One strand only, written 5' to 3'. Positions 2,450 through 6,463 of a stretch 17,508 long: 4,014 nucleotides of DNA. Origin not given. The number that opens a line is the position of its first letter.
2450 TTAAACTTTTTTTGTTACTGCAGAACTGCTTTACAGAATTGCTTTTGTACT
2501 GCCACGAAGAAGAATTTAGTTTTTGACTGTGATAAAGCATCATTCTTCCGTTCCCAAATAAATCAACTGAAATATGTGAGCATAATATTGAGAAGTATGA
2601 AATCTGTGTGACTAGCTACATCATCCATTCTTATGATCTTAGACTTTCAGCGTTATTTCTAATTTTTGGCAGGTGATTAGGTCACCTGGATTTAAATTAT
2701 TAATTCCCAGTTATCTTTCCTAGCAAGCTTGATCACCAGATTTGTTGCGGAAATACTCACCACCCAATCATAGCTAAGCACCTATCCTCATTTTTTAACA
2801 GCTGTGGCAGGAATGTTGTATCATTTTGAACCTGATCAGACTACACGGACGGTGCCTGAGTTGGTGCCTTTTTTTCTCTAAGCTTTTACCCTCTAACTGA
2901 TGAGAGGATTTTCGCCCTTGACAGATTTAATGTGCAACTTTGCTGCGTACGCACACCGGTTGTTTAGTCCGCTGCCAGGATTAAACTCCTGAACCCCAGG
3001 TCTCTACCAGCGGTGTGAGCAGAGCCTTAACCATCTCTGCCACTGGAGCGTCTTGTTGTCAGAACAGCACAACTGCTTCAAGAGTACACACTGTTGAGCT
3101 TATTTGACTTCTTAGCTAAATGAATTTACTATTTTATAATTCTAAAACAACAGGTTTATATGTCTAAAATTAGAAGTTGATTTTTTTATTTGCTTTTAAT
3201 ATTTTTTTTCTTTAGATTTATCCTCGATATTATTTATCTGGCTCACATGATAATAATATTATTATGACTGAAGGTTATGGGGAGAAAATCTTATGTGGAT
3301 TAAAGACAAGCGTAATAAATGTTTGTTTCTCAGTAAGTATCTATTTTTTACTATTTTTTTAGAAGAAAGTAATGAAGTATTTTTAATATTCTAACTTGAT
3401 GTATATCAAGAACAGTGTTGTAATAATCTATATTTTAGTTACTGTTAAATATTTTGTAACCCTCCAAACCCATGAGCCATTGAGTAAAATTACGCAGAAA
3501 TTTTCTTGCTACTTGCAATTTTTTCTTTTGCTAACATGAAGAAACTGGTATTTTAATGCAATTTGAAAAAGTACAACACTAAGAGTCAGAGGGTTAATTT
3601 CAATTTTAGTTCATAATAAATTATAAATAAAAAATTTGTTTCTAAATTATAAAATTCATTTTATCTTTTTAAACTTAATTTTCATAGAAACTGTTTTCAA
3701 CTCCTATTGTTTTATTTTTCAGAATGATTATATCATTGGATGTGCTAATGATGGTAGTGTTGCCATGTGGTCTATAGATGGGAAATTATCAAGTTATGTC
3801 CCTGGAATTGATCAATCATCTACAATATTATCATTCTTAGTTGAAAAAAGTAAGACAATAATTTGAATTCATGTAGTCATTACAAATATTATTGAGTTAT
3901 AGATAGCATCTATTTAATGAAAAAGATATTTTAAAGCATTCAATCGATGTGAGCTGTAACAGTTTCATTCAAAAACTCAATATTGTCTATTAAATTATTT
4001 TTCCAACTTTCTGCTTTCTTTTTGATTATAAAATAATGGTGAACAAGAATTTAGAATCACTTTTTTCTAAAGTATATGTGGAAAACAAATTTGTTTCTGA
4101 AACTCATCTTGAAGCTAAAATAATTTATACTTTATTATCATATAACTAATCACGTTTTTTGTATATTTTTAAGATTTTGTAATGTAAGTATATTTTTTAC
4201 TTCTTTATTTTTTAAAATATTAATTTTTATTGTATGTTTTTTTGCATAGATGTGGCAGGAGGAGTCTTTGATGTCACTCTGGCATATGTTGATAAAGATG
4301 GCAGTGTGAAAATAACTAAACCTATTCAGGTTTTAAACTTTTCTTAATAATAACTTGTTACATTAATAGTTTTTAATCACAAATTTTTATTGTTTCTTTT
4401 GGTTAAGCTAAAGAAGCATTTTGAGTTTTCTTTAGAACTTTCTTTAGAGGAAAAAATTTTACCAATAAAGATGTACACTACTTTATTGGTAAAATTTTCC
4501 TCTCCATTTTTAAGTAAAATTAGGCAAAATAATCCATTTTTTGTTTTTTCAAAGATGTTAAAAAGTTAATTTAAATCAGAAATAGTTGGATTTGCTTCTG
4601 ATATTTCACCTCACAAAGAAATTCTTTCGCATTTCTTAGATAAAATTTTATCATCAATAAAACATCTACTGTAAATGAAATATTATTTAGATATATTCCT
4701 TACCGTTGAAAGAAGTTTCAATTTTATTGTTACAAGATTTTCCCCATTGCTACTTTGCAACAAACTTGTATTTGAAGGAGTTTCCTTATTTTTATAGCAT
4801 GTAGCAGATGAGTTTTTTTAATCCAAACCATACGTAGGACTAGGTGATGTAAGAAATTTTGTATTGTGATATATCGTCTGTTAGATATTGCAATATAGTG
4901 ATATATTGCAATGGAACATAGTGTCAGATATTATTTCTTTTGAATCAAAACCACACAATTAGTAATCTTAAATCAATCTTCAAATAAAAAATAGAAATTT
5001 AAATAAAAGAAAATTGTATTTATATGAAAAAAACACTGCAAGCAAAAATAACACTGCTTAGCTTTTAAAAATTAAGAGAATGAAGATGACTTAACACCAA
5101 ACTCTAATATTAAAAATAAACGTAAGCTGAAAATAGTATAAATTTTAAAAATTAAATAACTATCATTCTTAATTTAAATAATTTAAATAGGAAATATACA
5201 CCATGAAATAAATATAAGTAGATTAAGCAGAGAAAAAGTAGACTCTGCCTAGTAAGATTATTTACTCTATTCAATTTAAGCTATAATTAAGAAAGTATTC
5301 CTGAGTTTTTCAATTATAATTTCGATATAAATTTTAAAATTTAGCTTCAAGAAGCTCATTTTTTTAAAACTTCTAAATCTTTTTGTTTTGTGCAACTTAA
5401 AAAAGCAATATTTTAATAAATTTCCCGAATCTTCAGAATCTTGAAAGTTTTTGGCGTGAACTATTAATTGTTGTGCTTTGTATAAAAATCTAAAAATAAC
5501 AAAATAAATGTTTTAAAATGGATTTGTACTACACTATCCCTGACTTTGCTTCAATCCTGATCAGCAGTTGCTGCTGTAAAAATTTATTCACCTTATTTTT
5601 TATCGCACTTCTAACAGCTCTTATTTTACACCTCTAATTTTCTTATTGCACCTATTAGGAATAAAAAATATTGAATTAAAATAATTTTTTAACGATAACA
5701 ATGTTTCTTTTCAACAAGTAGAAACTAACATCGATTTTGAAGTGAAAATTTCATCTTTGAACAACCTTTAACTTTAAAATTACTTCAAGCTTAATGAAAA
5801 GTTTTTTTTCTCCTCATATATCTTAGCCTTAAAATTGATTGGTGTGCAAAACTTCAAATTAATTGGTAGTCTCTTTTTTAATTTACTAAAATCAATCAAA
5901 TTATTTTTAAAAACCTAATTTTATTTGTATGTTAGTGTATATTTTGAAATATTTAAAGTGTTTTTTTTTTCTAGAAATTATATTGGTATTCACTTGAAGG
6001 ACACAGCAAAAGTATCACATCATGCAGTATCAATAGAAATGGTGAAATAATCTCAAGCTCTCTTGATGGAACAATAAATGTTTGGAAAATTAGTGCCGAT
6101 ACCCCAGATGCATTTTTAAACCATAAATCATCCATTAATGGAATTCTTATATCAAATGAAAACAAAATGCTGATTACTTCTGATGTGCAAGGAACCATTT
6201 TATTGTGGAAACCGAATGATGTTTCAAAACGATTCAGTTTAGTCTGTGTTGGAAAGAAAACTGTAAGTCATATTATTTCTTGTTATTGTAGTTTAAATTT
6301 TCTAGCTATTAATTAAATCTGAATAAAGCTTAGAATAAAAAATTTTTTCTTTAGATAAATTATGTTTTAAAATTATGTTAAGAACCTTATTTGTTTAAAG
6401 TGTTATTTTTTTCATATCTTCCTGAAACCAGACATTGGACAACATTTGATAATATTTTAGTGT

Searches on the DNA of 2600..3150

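Call 49: search_rna_families(source=window, start=2600, end=3150, threshold=evalue, max_evalue=1)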
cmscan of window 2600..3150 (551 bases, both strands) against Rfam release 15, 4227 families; matches with E-value up to 1: 0.
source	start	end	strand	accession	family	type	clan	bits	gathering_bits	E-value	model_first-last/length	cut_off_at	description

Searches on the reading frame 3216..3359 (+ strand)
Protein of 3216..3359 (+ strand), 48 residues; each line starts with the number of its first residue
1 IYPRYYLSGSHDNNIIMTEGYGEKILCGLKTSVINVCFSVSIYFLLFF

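Call 17: search_protein_families(library=pfam, max_evalue=1, proteins=[window:3216-3359:+])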
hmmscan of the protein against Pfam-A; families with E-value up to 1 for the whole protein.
seq(48 aa): 1 family
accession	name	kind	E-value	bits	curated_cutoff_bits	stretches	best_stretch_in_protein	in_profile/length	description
PF23663.1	Znf_SCAND3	-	0.11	12.9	27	1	18-28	25-35/50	SCAN domain-containing protein 3-like zinc finger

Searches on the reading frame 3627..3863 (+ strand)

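Call 17: search_protein_families(library=pfam, max_evalue=1, proteins=[window:3627-3863:+])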
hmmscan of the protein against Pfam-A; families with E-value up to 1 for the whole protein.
seq(79 aa): 2 families
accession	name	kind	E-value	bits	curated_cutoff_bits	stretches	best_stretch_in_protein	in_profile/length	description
PF25178.1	Beta-prop_WDR41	-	0.017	14.3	50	1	29-58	329-358/440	WDR41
PF25047.1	Beta-prop_TEP1_2nd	-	0.071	12.7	89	1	26-52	140-166/255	TEP-1 second beta-propeller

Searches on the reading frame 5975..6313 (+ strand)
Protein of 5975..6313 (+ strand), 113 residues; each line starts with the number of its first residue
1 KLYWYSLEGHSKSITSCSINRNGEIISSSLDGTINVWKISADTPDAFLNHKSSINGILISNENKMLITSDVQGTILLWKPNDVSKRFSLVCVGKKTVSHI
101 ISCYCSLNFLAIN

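Call 10: find_homologous_proteins(query=window:5975-6280:+, max_evalue=0.001)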
Query seq(102 aa): 1 candidates shared short words with the query, none scored E <= 0.001.
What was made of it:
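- Tried and rejected: Word-indexed protein search with the WD40 exon: no homologue (call 10).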

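Call 17: search_protein_families(library=pfam, max_evalue=1, proteins=[window:5975-6313:+])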
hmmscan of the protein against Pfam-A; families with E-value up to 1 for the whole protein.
seq(113 aa): 32 families (the best 25 are shown)
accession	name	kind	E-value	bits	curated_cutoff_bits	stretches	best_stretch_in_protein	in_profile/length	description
PF00400.38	WD40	-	2.5e-13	50.4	27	2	5-37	5-38/39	WD domain, G-beta repeat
PF24817.1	WD40_WDHD1_1st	-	7.9e-11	42.1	109.9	2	6-43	123-161/291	WDHD1 first WD40 domain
PF25173.1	Beta-prop_WDR3_1st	-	2.5e-09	37.6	154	1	5-79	107-183/184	WDR3 first beta-propeller domain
PF24814.1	WD40_Prp19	-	3.2e-08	33.4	320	1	6-95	44-132/281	Prp19 WD40 domain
PF25047.1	Beta-prop_TEP1_2nd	-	3.4e-08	33.4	89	1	9-83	134-207/255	TEP-1 second beta-propeller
PF23409.1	Beta-prop_EML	-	7.9e-07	29.3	88.2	1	10-81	155-228/267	Echinoderm microtubule-associated protein first beta-propeller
PF24805.1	EIF3I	-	1.1e-06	28.5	200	1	6-80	5-81/324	EIF3I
PF25174.1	Beta-prop_THOC3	-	1.6e-06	27.8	305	1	10-82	1-78/272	THOC3 beta-propeller domain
PF25168.1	Beta-prop_WDR36-Utp21_2nd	-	1.7e-06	28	84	1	6-99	235-330/335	WDR36/Utp21 second beta-propeller domain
PF24807.1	WD40_CDC20-Fz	-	4.5e-06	26.6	200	1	6-87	88-171/292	CDC20/Fizzy WD40 domain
PF24796.1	WDR55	-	2.7e-05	23.8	200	1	6-82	48-126/296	WDR55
PF25175.1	Beta-prop_WDR5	-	0.00012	21.8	250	1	5-90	4-88/296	WDR5 beta-propeller domain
PF24105.1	Beta-prop_CAF1B_HIR1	-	0.00013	21.6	80.5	2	49-86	68-105/383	CAF1B/HIR1 beta-propeller domain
PF23760.1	Beta-prop_DCAF12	-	0.00015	21.3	27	1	8-47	109-148/381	DDB1- and CUL4-associated factor 12 beta propeller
PF25391.1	WD40_Gbeta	-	0.00019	21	150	1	7-89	139-222/340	G protein beta WD-40 repeat protein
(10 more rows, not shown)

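Call 47: search_protein_representatives(protein=window:5975-6313:+)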
Query: 113 residues. Proteins with E-value up to 0.001 (for the whole library): 87631; up to 1e-10: 26757; up to 1e-30: 915. The best 150 are listed.
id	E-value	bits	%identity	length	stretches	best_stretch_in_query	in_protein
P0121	5.9e-83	290.2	25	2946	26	6-80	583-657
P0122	5.9e-82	287.0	24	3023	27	7-78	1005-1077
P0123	3.0e-75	265.4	25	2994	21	6-82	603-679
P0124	1.3e-73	260.2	26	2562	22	6-80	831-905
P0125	5.5e-69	245.3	24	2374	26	7-86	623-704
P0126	5.1e-64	229.3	25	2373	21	6-79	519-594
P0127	6.5e-63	225.7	23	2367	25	6-70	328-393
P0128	8.5e-63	225.4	23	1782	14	7-87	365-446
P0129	3.5e-58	210.5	25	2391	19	6-83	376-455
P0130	7.3e-57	206.3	25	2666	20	7-79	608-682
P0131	2.1e-56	204.8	26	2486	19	6-79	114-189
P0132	2.5e-55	201.3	29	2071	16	7-82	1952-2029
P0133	3.6e-55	200.8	24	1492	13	6-80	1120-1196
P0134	1.2e-54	199.1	35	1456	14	6-41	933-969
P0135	2.2e-54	198.2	32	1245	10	6-79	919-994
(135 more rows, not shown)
